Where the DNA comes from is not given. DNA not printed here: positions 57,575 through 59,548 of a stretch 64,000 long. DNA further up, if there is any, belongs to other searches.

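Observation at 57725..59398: SMC interrupted by a 558-aa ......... intein exactly at the Walker-A lysine/serine junction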

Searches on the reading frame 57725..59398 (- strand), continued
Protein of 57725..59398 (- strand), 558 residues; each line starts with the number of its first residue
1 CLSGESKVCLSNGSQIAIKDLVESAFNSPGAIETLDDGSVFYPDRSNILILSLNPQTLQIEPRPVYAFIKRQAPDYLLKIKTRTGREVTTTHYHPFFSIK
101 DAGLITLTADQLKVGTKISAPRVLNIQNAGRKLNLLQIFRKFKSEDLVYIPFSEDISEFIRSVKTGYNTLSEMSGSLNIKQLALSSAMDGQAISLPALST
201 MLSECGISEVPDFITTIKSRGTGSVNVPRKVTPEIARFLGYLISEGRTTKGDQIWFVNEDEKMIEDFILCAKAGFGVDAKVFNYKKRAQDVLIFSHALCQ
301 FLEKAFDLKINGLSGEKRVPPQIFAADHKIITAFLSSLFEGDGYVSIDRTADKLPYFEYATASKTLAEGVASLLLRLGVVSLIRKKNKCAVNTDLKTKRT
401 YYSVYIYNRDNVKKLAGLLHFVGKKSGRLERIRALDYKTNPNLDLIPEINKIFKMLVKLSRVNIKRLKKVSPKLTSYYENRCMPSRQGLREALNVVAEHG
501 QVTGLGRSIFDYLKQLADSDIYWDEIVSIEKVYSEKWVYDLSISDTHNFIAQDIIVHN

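Call 36: search_solved_structures(query=A1, max_evalue=0.001)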
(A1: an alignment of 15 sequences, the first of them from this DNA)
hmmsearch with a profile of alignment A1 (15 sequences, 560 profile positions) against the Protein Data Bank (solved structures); distinct sequences matched with E-value up to 0.001: 24.
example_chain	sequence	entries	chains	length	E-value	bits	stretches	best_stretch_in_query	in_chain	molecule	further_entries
6rpq_A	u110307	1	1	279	7.4e-44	153.5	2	2-123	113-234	Ubiquitin-like protein SMT3,1108aa long hypothetical cell division control protein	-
2cw7_A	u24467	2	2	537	1.7e-36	129.1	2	11-144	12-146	Endonuclease PI-PkoII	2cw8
6rpp_A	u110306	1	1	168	2.7e-36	128.5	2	2-121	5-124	Cell division control protein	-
7qss_A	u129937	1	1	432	1.7e-33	119.3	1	220-412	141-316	V-type ATP synthase alpha chain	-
7qsu_A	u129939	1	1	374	2.3e-33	118.8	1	220-413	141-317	V-ATPase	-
2jmz_A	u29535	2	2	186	2.8e-23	85.5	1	2-123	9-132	Hypothetical protein MJ0781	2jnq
7qst_A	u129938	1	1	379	3.2e-23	85.3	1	216-382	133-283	V-type ATP synthase subunit A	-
1mi8_A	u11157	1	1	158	1.4e-18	70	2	511-559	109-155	DnaB intein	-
6frg_A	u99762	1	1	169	1.5e-17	66.6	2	511-559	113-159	Replicative DNA helicase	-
6frh_A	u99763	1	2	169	1.5e-17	66.6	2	511-559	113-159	Replicative DNA helicase,Replicative DNA helicase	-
4o1r_A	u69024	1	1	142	3.7e-16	62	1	518-560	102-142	Replicative DNA helicase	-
5o9i_A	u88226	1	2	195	4.1e-16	61.9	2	14-134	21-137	Transcription initiation factor IIB,Transcription initiation factor IIB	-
6fre_A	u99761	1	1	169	7.2e-16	61.1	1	512-559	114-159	Replicative DNA helicase,Replicative DNA helicase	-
5o9j_A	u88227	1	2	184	6.7e-15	57.9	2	10-124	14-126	Transcription initiation factor IIB,Transcription initiation factor IIB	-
1dq3_A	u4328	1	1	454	7.1e-13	51.2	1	316-560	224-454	ENDONUCLEASE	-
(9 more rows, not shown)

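Call 59: search_dna_similar(query=window:57725-59398:-, collection=phages, mode=protein, max_rows=10)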
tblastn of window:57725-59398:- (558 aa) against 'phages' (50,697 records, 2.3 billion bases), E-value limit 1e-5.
Records with a match: 12; places in all: 12; records where one place covers at least 80% of the query: 0.
Best place of each record, by identity: <60% 12.
By first word of the organism name: Bacillus 5; Staphylococcus 2; Psychrobacillus 1; uncultured 1; Mammaliicoccus 1; Yersinia 1; Vibrio 1.
By host as written in the record: Psychrobacillus psychrodurans 1; Bacillus subtilis subsp. subtilis str. 168 1; Staphylococcus sp. 1; - 1; Mammaliicoccus sciuri 1; Bacillus cereus NCCP 14796 1; Yersinia enterocolitica serotype O:9 1; Vibrio parahaemolyticus 1; and 4 more.
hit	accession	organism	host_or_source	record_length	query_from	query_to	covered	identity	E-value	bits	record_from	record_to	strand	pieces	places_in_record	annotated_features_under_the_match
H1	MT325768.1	Psychrobacillus phage Perkons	Psychrobacillus psychrodurans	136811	209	558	63%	28.8%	2e-16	89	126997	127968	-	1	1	terminase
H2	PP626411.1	Bacillus phage fHSPT3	Bacillus subtilis subsp. subtilis str. ...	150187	210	558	63%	26.4%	4e-11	72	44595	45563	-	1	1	protein RecA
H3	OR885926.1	Staphylococcus phage 184DA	Staphylococcus sp.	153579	217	558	61%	24.9%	4e-6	56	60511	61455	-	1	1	DNA helicase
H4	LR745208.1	uncultured phage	metagenomic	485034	226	558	60%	25.3%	2e-10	70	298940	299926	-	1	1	record has no annotation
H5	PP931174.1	Mammaliicoccus phage MSShimriz1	Mammaliicoccus sciuri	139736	231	558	59%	25.4%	5e-6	56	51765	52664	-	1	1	DNA helicase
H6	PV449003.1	Bacillus phage vB_BceH_LBC2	Bacillus cereus NCCP 14796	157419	230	558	59%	24.4%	3e-6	56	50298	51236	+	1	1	DNA helicase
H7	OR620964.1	Yersinia phage fHe-Yen9-02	Yersinia enterocolitica serotype O:9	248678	227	558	59%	24.0%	6e-10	69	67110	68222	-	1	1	DNA helicase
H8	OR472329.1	Vibrio phage vB_VibM_10AMN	Vibrio parahaemolyticus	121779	180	467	52%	27.4%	1e-11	74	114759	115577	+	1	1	hypothetical protein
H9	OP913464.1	Staphylococcus virus vB_SurM-PSU6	Staphylococcus ureilyticus ATCC49330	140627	312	558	44%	25.2%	2e-6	57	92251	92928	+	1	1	helicase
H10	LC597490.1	Bacillus phage vB_BceM_WH1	Bacillus cereus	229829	312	558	44%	24.4%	3e-8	63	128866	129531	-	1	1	phage terminase large subunit family protein_gp116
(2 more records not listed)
